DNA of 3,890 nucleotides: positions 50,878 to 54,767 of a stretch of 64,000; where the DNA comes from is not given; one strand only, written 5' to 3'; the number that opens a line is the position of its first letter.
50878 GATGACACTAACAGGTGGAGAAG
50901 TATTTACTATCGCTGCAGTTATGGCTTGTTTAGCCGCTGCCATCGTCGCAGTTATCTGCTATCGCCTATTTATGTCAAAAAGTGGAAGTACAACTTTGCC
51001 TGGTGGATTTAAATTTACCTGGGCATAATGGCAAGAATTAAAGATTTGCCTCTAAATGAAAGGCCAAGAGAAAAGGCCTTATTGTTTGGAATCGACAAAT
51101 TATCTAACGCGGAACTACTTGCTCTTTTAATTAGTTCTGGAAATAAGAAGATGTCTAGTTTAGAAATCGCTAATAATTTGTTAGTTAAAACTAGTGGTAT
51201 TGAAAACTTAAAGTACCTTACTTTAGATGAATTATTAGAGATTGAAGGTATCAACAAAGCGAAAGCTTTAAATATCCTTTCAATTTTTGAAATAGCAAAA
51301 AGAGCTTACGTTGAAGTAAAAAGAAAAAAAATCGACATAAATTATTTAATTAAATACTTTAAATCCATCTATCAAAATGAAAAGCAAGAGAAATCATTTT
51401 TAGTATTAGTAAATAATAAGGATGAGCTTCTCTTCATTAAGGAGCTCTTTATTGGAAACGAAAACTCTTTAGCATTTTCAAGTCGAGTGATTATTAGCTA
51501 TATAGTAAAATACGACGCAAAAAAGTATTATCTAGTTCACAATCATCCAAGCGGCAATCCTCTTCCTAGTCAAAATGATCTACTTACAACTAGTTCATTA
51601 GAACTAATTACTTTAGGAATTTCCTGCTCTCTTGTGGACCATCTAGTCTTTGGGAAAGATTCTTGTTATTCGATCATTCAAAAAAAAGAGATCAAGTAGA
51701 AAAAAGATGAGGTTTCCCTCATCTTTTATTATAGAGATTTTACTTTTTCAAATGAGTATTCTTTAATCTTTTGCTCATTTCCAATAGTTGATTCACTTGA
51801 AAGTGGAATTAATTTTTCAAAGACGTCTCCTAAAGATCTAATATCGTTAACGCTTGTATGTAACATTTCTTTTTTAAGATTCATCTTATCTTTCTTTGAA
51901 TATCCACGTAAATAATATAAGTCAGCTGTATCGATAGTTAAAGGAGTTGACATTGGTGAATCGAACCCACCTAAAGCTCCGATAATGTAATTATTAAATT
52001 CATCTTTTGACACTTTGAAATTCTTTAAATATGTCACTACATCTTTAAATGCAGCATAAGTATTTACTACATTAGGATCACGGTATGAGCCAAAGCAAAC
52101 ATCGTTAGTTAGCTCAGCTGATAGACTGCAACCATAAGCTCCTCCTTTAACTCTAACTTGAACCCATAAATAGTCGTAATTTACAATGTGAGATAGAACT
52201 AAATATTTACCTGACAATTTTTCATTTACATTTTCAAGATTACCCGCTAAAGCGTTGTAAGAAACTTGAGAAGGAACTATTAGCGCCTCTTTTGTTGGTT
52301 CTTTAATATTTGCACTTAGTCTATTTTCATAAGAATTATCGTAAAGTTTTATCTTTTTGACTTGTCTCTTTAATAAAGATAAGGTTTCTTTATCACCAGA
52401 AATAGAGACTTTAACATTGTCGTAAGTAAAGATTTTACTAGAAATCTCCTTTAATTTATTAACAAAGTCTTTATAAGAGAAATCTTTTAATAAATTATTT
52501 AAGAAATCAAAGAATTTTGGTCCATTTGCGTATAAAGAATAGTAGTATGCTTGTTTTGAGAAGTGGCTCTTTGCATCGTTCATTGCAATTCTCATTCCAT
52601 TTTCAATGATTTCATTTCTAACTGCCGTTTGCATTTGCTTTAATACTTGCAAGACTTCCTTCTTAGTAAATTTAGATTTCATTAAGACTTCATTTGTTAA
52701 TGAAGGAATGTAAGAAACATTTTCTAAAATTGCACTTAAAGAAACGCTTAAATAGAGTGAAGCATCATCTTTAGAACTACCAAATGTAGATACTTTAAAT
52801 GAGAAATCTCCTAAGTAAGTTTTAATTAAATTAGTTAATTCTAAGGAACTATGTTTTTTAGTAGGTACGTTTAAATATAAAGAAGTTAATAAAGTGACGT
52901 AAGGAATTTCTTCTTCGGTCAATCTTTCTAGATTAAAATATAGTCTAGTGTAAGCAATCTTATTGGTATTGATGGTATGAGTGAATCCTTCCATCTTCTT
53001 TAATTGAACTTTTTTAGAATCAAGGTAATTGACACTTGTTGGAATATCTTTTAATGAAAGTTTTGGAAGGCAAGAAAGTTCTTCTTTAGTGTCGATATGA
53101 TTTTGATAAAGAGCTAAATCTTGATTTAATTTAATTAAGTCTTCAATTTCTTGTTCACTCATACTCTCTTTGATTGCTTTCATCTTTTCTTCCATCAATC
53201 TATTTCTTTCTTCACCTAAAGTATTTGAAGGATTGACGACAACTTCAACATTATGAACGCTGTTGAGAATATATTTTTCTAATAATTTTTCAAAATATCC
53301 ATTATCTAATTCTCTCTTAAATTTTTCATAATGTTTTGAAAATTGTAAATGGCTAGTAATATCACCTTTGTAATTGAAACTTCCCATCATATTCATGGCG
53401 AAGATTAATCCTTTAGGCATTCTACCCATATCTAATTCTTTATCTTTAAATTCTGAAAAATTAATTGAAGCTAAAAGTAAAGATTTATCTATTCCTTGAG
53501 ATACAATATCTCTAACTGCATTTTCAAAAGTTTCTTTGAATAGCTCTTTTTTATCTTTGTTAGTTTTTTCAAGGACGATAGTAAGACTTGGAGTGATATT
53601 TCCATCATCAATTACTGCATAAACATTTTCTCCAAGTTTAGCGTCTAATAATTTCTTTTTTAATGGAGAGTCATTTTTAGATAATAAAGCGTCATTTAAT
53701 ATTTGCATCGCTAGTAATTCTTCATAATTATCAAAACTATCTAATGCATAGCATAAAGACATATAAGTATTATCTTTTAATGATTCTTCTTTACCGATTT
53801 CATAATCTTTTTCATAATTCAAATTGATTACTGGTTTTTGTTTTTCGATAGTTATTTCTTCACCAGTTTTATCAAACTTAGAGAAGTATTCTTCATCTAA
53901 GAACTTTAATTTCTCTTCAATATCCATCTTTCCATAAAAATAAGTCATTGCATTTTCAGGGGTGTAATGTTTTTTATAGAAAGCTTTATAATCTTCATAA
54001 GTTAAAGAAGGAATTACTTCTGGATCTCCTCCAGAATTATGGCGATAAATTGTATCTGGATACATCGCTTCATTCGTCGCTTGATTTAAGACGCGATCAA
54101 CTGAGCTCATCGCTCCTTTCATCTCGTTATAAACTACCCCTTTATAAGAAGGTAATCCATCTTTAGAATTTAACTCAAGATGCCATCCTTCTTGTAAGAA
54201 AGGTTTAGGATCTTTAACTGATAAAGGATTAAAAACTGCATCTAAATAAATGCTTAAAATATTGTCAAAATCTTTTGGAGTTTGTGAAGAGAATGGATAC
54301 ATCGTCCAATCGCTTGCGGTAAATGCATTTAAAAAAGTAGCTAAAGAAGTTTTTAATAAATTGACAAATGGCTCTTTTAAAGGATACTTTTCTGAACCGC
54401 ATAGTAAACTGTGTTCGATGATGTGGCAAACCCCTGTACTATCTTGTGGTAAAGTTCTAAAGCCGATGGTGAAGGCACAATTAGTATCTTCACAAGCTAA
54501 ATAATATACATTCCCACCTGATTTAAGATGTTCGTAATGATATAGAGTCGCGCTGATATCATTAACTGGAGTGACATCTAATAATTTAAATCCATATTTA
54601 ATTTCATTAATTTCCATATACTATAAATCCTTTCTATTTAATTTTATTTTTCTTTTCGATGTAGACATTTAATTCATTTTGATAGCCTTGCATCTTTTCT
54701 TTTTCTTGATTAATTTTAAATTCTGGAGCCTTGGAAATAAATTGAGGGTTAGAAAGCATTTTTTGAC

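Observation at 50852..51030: Peptide with a textbook double-glycine leader, translationally coupled to radC and with no exporter in sight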

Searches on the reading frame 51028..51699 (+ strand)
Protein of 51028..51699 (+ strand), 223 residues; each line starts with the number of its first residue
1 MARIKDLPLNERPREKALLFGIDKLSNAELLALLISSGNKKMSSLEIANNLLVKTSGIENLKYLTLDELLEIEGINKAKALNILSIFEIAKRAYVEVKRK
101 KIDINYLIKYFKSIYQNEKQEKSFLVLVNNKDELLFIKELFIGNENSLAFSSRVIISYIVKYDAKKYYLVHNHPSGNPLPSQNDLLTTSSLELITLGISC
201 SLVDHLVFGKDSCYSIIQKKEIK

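Call 4: search_protein_families(library=pfam, proteins=[window:51028-51699:+], max_evalue=1)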
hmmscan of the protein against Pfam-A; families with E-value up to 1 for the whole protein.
window:51028-51699:+ (223 aa): 6 families
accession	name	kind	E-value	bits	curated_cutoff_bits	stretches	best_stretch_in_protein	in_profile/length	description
PF04002.20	RadC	-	9.5e-25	87.3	22.1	1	107-219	7-119/121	RadC-like JAB domain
PF20582.4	UPF0758_N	-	5.3e-23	81.3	27.1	1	4-80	1-76/77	UPF0758 N-terminal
PF12033.13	DUF3519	-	0.0085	16.9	27.5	1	140-189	38-90/105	Protein of unknown function (DUF3519)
PF14520.12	HHH_5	-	0.025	15.5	27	1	67-86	2-21/57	Helix-hairpin-helix domain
PF12826.13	HHH_2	-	0.046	14.3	27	1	47-88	15-56/64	Helix-hairpin-helix motif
PF14464.11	Prok-JAB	-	0.33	11.3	25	1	169-191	71-93/114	Prokaryotic homologs of the JAB domain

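Call 5: search_protein_families(library=ncbifam, proteins=[window:51028-51699:+], max_evalue=10)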
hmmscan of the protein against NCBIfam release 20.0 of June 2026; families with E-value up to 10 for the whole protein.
window:51028-51699:+ (223 aa): 4 families
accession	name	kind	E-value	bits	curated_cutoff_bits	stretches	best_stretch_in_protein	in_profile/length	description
NF000642.1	PRK00024.1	equivalog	3.3e-45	154.3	180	1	14-220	1-210/212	RadC family protein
TIGR00608.1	radc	subfamily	5.9e-41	140.6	133.85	1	12-219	1-215/218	RadC family protein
TIGR01954.1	nusA_Cterm_rpt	equivalog_domain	0.043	13.9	48.15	1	56-77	15-36/50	transcription termination factor NusA, C-terminal duplication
TIGR00575.1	dnlj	equivalog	0.05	12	444.45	1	16-108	480-571/652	NAD-dependent DNA ligase LigA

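Call 43: search_solved_structures(query=window:51028-51696:+, max_evalue=0.001, show_alignments=2)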
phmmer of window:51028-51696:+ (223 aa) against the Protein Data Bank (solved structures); distinct sequences matched with E-value up to 0.001: 1.
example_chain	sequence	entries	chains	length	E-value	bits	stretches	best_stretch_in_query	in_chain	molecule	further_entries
2qlc_A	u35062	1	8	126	5.8e-10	42.4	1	107-216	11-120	DNA repair protein radC homolog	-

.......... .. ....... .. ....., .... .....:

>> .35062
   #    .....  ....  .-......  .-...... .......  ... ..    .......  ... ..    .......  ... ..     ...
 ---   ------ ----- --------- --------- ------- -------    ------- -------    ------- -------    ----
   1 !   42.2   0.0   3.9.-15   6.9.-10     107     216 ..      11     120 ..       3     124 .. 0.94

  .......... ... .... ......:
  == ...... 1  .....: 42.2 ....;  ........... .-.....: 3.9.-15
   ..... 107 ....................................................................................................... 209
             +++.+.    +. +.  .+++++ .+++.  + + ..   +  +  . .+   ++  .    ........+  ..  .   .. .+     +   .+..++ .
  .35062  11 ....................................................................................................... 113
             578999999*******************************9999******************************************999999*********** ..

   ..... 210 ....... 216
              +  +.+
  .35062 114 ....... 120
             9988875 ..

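Call 54: find_homologous_proteins(query=window:51028-51696:+, max_evalue=1e-10)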
Query window:51028-51696:+ (223 aa): 7603 proteins with E <= 1e-10 among 8000 candidates; the best 120 are listed.
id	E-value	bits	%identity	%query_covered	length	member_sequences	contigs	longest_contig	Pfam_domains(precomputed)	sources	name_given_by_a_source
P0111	5.3e-125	433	92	100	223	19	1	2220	PF04002.21,PF20582.5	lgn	-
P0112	1.7e-86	307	65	99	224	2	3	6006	PF04002.21,PF20582.5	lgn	-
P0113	7.6e-81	289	60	100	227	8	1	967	PF04002.21,PF20582.5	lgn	-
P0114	2.3e-80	287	60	99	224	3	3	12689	PF04002.21,PF20582.5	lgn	-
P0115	2.2e-77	277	59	99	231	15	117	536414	PF04002.21,PF20582.5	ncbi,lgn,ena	-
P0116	1.5e-75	271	59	97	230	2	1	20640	PF04002.21,PF20582.5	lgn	-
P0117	8.8e-75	269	56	99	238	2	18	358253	PF04002.21,PF20582.5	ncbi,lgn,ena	-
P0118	6.4e-73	263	56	100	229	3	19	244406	PF04002.21,PF20582.5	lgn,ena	-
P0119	5.7e-67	243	52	100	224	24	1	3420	PF04002.21,PF20582.5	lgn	-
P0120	2.4e-64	235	53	100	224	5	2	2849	PF04002.21,PF20582.5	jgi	jgi:DNA repair protein RadC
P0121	3.9e-63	231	94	56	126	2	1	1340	PF20582.5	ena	-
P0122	9.0e-62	226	52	100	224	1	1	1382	PF04002.21,PF20582.5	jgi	jgi:DNA repair protein RadC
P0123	2.5e-53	199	46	97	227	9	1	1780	PF04002.21,PF20582.5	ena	-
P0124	1.1e-46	177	46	99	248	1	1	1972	PF04002.21,PF20582.5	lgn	-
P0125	1.9e-46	176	39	100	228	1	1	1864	PF04002.21,PF20582.5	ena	-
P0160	1.1e-36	144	38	95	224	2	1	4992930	PF04002.21,PF20582.5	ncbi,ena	-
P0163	1.6e-36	144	37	97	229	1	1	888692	PF04002.21,PF20582.5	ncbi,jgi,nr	ncbi:MAG: repair protein RadC [Bacillales bacterium]|jgi:DNA repair protein RadC|nr:repair protein R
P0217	1.4e-34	138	37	95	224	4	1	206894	PF04002.21,PF20582.5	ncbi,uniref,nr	ncbi:RadC family protein [Fusibacter ferrireducens]|uniref:DNA repair protein RadC n=1 Tax=Fusibacte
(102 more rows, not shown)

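Call 55: find_encoding_contigs(protein=P0163, flank=4000, max_places=1)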
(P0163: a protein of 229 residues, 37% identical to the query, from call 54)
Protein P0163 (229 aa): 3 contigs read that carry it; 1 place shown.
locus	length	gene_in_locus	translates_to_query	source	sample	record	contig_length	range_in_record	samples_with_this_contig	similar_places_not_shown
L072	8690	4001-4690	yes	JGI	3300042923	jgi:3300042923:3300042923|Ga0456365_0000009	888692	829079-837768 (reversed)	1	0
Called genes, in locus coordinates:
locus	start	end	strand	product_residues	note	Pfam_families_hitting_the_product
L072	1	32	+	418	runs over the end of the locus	-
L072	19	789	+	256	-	PF05239:PRC (weak)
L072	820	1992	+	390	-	PF04294:VanW (faint), PF07501:G5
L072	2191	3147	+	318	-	-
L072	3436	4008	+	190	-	PF02545:Maf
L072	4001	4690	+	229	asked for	PF20582:UPF0758_N, PF04002:RadC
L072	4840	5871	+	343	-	PF00022:Actin (weak), PF06723:MreB_Mbl, PF00012:HSP70, PF14450:FtsA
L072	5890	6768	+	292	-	PF04085:MreC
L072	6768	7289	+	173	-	PF04093:MreD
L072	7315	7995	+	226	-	PF22642:MinC_N_1, PF03775:MinC_C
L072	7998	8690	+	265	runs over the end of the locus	PF00142:Fer4_NifH, PF01656:CbiA, PF02374:ArsA_ATPase, PF06564:CBP_BcsQ, PF09140:MipZ, PF10609:ParA, PF13614:AAA_31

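Call 56: find_encoding_contigs(protein=P0160, flank=4000, max_places=1)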
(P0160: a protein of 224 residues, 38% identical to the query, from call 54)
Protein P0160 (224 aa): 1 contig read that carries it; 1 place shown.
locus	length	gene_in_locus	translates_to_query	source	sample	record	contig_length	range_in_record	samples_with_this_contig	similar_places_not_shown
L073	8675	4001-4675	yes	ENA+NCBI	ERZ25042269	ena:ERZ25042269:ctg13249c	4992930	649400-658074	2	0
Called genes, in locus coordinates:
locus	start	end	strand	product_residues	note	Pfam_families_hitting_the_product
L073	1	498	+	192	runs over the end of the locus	PF04205:FMN_bind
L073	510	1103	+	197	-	PF02508:Rnf-Nqr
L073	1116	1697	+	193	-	PF02508:Rnf-Nqr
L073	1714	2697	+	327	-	PF04060:FeS, PF12838:Fer4_7, PF14697:Fer4_21, PF13187:Fer4_9, PF00037:Fer4, PF12838:Fer4_7, PF13237:Fer4_10, PF14697:Fer4_21, +19 more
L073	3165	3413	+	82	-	PF14209:DUF4321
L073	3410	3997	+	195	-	PF02545:Maf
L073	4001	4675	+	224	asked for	PF20582:UPF0758_N, PF04002:RadC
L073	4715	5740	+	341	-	PF06723:MreB_Mbl, PF00022:Actin (weak), PF11104:PilM_2 (faint), PF00012:HSP70, PF14450:FtsA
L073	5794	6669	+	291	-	PF04085:MreC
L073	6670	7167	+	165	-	PF04093:MreD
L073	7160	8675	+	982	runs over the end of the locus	PF03717:PBP_dimer, PF00905:Transpeptidase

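Call 57: find_encoding_contigs(protein=P0217, flank=4000, max_places=1)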
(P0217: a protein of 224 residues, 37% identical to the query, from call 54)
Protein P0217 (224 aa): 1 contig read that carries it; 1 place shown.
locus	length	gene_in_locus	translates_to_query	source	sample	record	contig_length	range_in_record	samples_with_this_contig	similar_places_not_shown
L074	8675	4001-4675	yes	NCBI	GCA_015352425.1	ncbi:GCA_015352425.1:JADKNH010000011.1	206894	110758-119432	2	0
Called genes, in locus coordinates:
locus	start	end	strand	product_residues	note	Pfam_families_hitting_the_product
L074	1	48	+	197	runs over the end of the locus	PF02508:Rnf-Nqr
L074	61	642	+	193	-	PF02508:Rnf-Nqr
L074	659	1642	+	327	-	PF04060:FeS, PF12838:Fer4_7, PF14697:Fer4_21, PF13187:Fer4_9, PF00037:Fer4, PF12838:Fer4_7, PF13237:Fer4_10, PF14697:Fer4_21, +19 more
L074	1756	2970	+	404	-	PF07690:MFS_1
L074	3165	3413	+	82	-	PF14209:DUF4321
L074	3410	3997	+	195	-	PF02545:Maf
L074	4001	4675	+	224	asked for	PF20582:UPF0758_N, PF04002:RadC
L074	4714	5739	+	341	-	PF06723:MreB_Mbl, PF00022:Actin (weak), PF11104:PilM_2 (faint), PF00012:HSP70, PF14450:FtsA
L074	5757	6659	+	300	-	PF04085:MreC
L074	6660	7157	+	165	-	PF04093:MreD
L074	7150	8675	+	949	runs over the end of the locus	PF03717:PBP_dimer, PF00905:Transpeptidase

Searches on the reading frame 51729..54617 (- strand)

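Call 4: search_protein_families(library=pfam, proteins=[window:51729-54617:-], max_evalue=1)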
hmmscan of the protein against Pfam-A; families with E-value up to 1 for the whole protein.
window:51729-54617:- (962 aa): 5 families
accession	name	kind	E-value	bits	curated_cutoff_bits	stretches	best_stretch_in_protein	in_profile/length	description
PF08367.16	M16C_assoc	-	1.9e-51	175.1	25.3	1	462-709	2-252/252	Peptidase M16C associated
PF22516.1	PreP_C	-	9.8e-36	123.4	27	1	776-937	1-162/173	PreP C-terminal domain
PF05193.26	Peptidase_M16_C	-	1.3e-27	97.2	23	2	204-381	1-174/181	Peptidase M16 inactive domain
PF00675.25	Peptidase_M16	-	1.3e-07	32.1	22.3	1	52-132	22-99/149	Insulinase (Peptidase family M16)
PF14639.11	YqgF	-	0.018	15.3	35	0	415-521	27-129/150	Holliday-junction resolvase-like of SPT6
